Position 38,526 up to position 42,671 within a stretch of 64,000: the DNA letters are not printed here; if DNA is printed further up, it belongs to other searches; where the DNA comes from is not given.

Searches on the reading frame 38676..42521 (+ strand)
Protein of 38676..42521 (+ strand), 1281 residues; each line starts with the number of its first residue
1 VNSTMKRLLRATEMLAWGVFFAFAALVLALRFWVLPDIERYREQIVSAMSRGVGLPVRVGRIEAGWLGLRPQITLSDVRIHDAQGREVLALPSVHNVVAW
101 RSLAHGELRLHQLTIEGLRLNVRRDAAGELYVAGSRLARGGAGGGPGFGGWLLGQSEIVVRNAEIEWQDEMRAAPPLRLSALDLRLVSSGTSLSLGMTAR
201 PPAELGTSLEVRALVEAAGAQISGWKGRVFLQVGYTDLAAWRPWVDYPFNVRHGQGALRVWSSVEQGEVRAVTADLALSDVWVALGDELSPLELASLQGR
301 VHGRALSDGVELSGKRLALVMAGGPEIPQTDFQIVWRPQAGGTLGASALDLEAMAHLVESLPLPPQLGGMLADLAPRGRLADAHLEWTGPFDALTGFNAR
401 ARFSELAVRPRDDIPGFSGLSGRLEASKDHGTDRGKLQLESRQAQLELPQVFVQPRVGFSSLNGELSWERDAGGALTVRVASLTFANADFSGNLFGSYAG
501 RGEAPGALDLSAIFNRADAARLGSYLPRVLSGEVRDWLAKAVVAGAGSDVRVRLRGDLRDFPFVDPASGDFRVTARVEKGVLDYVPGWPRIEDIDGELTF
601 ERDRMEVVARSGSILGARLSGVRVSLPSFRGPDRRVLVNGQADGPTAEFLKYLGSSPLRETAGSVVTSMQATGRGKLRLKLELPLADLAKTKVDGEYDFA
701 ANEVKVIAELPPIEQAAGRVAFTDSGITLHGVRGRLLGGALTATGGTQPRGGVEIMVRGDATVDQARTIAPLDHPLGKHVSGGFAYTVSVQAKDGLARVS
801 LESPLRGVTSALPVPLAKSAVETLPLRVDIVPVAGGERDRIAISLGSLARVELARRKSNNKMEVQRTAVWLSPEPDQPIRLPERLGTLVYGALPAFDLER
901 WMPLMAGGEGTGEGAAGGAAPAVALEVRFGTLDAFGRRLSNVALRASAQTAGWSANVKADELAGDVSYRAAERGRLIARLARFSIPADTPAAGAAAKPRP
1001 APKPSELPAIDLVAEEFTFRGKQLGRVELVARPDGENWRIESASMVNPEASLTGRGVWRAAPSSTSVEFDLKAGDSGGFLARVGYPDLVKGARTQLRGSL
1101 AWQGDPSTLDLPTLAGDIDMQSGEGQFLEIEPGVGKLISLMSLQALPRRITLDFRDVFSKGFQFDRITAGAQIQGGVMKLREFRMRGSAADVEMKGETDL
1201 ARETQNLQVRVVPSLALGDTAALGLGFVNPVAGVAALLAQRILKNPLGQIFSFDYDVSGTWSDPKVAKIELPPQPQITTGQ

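Call 86: search_protein_families(library=pfam, proteins=[window:38676-42521:+], max_evalue=0.00001)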
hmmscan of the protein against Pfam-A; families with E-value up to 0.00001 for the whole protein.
window:38676-42521:+ (1281 aa): 2 families
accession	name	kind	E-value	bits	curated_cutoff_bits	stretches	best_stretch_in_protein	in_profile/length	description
PF13116.12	YhdP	-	6e-276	919.2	46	1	5-1266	1-1224/1224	YhdP protein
PF05359.17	DUF748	-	2.4e-14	52.8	50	1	16-297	19-291/1037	Domain of Unknown Function (DUF748)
